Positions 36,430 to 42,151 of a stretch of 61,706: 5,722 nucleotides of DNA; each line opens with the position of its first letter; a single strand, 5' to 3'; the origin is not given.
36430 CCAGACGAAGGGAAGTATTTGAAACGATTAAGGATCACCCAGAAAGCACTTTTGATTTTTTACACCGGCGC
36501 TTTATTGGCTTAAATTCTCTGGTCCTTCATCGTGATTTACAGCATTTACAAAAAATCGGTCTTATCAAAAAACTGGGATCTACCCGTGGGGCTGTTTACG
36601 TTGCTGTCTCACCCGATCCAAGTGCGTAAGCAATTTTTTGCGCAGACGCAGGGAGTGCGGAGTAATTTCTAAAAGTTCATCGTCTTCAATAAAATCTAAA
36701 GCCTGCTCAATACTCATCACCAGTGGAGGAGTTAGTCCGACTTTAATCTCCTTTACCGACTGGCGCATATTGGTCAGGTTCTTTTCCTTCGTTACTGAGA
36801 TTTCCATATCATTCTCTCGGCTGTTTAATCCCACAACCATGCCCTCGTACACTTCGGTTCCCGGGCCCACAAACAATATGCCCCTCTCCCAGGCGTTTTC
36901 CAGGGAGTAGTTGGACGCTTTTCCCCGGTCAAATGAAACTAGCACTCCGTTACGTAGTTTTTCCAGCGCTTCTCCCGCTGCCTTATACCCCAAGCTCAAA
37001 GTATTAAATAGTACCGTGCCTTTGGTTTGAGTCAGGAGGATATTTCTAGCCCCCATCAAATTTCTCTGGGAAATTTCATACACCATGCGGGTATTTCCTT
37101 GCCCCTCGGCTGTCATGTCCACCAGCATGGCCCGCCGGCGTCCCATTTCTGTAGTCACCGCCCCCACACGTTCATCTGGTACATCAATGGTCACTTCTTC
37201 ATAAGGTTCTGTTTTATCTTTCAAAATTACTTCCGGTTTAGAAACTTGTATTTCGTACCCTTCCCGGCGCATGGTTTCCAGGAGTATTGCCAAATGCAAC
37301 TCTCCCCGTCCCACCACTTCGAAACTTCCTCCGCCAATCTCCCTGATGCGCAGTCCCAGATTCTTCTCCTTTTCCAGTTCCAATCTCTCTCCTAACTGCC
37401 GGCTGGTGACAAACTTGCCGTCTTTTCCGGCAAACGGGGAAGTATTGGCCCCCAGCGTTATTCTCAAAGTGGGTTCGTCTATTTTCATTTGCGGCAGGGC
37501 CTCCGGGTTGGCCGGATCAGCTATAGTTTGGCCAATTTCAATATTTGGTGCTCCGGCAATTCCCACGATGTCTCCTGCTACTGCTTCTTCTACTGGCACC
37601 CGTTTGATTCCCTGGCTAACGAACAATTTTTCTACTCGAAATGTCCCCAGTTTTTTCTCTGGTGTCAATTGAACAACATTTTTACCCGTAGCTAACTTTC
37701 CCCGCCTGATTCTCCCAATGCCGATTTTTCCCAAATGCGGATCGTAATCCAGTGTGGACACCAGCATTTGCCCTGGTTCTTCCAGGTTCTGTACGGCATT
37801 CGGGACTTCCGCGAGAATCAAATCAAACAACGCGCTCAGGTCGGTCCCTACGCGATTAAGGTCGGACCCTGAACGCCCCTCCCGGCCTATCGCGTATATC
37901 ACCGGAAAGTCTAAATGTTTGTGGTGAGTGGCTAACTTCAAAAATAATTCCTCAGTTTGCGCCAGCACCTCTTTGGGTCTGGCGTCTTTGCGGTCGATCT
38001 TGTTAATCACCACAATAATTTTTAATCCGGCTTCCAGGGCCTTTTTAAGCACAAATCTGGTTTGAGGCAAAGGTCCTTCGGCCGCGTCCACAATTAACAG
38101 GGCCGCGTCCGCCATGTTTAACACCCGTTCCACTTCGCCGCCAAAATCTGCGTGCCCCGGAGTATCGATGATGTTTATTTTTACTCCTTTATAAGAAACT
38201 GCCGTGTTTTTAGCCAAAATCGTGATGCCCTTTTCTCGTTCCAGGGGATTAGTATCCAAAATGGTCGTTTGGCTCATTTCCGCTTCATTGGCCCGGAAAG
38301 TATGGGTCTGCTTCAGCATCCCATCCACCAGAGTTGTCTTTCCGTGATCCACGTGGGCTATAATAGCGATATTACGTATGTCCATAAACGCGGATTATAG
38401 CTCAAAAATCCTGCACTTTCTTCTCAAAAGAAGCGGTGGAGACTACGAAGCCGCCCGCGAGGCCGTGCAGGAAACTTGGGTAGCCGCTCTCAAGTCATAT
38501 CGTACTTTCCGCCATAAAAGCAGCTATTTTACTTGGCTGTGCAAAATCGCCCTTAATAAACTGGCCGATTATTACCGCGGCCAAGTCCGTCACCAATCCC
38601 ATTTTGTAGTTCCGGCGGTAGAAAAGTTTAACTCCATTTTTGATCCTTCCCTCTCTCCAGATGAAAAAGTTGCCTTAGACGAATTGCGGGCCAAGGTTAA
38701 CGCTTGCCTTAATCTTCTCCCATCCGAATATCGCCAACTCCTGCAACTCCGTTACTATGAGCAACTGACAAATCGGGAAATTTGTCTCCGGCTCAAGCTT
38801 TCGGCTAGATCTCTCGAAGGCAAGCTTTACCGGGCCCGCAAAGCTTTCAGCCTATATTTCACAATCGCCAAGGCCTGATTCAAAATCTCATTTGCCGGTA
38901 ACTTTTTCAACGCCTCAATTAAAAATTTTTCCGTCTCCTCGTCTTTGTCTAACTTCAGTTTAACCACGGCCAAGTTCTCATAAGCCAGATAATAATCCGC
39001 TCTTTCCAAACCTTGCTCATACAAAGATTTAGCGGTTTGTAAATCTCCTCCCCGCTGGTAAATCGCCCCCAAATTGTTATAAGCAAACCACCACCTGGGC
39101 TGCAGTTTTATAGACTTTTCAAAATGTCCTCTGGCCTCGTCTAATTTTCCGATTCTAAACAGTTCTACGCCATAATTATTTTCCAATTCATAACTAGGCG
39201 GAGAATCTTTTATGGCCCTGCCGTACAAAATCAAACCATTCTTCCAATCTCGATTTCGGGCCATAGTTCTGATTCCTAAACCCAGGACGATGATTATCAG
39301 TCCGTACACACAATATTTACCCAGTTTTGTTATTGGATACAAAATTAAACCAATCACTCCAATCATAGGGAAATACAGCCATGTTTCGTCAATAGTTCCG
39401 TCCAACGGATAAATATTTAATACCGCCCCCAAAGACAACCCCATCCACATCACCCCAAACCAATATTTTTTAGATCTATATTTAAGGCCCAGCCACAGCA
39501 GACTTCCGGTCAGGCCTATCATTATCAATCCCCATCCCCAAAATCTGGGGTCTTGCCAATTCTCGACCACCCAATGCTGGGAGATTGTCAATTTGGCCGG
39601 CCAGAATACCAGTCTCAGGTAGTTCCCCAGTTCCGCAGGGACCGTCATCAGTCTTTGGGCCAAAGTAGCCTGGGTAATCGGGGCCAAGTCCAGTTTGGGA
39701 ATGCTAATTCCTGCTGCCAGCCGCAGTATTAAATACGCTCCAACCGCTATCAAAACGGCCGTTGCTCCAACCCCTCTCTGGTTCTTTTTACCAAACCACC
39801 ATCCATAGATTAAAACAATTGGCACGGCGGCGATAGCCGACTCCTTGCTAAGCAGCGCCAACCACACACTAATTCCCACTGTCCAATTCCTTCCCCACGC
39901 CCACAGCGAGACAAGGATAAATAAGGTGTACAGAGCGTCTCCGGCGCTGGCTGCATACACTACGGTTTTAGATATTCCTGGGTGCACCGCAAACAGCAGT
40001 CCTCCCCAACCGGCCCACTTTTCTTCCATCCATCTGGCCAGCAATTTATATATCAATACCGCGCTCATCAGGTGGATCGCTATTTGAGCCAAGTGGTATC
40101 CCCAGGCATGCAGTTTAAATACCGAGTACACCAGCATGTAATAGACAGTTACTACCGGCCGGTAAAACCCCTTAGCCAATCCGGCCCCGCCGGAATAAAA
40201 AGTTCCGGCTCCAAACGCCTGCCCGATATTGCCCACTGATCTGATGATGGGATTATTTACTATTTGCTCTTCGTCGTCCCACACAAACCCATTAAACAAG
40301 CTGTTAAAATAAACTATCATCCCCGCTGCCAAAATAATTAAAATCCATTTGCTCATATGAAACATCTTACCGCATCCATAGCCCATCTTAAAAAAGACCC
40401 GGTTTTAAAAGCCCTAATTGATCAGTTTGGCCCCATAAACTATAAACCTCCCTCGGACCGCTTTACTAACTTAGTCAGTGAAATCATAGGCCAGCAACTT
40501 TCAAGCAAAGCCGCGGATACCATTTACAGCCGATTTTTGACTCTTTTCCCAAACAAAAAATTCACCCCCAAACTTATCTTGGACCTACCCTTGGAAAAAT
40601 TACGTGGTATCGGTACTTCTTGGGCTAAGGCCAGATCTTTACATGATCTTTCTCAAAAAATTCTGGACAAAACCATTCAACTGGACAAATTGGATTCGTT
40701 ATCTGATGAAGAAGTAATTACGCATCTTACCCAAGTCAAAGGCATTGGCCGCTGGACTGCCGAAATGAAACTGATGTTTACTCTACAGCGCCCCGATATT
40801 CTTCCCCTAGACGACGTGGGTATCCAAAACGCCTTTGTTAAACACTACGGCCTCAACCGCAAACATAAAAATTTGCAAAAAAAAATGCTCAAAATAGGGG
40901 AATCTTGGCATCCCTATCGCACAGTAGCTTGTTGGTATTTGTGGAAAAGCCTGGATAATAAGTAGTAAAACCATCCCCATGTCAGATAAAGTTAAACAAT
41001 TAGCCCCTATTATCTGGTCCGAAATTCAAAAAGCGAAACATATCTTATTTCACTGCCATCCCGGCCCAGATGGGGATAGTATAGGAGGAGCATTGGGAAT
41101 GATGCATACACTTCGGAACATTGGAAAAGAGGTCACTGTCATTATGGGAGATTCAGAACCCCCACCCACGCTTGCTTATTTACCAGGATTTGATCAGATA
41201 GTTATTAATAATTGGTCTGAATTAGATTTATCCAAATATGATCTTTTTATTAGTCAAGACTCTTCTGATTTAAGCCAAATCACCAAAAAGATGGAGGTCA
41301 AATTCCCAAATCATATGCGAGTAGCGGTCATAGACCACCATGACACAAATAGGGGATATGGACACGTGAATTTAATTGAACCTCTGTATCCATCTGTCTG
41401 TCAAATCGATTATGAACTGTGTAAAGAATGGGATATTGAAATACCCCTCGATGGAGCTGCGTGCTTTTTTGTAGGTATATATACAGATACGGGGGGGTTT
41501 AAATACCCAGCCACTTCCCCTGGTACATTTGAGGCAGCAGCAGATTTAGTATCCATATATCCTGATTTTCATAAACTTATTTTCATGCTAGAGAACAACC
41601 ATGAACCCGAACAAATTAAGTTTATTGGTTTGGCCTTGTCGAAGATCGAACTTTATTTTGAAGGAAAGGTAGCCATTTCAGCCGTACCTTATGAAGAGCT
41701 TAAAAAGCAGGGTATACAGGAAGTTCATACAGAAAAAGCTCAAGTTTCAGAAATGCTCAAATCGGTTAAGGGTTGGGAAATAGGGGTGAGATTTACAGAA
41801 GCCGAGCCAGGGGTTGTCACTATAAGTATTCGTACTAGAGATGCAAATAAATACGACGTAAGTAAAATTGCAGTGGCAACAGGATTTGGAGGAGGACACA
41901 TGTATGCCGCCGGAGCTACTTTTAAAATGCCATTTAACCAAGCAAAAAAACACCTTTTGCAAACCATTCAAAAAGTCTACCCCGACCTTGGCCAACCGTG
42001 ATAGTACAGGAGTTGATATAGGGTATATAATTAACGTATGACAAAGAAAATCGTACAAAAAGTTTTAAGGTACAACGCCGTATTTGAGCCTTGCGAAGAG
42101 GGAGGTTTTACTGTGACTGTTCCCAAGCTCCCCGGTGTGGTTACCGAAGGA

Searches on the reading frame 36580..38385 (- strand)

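Call 30: search_protein_families(library=pfam, proteins=[window:36580-38385:-], max_evalue=0.001)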
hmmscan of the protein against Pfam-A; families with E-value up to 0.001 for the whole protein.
window:36580-38385:- (601 aa): 7 families
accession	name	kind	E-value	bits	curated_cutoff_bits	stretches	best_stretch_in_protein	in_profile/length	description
PF00009.33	GTP_EFTU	-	2e-54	184.5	26.5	1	2-172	2-174/188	Elongation factor Tu GTP binding domain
PF21018.2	BipA_C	-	9.6e-43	144.9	23.8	1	479-587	1-109/110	TypA/BipA C-terminal domain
PF00679.30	EFG_C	-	1.3e-14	54.5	27.9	1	392-472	3-83/89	Elongation factor G C-terminus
PF22042.2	EF-G_D2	-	3.2e-09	37.2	27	1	207-288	4-81/84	Elongation factor G domain 2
PF03144.31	GTP_EFTU_D2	-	6.2e-08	33.4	30.3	1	219-289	1-73/73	Elongation factor Tu domain 2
PF01926.29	MMR_HSR1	-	8.1e-07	29.6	21.9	1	7-129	3-113/113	50S ribosome-binding GTPase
PF02421.24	FeoB_N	-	0.00047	20.1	27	0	53-172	32-148/156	Ferrous iron transport protein B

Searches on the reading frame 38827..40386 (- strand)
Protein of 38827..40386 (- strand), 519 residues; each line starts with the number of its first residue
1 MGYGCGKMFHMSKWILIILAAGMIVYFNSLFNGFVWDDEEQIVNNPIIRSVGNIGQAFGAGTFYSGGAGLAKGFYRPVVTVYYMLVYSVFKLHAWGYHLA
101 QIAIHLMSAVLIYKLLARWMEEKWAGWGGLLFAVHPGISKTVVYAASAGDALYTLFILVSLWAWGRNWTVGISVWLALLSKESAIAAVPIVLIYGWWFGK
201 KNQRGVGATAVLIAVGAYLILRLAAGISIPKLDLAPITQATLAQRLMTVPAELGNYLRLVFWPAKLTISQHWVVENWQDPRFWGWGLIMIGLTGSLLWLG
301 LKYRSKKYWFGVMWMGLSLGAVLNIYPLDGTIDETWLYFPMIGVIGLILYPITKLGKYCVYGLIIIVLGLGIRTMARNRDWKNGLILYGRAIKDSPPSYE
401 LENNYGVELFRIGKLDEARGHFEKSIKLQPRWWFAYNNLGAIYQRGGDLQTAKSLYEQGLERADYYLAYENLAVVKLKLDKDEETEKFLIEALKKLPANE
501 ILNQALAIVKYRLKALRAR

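Call 30: search_protein_families(library=pfam, proteins=[window:38827-40386:-], max_evalue=0.001)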
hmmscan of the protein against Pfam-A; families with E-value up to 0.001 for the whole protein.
window:38827-40386:- (519 aa): 8 families
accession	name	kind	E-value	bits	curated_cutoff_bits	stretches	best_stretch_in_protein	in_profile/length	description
PF07719.23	TPR_2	-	1e-09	38.2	27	0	403-431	5-33/34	Tetratricopeptide repeat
PF13424.12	TPR_12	-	1.7e-08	35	30.1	1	402-463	6-75/77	Tetratricopeptide repeat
PF00515.34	TPR_1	-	3.1e-08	33.5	27.8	0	435-462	3-30/34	Tetratricopeptide repeat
PF13374.12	TPR_10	-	8.3e-08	32.5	27.5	0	435-462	4-31/42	Tetratricopeptide repeat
PF13431.12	TPR_17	-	1.6e-07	31.4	24.4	0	422-453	2-33/34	Tetratricopeptide repeat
PF13181.12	TPR_8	-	3e-06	27.4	25.7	0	435-462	3-30/34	Tetratricopeptide repeat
PF13428.12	TPR_14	-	3.1e-06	27.8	23.5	0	436-473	4-42/44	Tetratricopeptide repeat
PF13414.12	TPR_11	-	0.00051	20.1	26.8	0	408-445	3-40/42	TPR repeat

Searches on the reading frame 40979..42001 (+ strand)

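Call 30: search_protein_families(library=pfam, proteins=[window:40979-42001:+], max_evalue=0.001)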
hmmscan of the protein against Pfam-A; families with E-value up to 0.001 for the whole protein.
window:40979-42001:+ (340 aa): 2 families
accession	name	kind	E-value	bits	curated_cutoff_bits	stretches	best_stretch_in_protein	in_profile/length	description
PF01368.27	DHH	-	4.8e-13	49.9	28.1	1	22-167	2-125/125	DHH family, N-terminal domain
PF02272.25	DHHA1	-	4.9e-07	30.6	25.9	1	254-332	19-98/102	DHHA1 domain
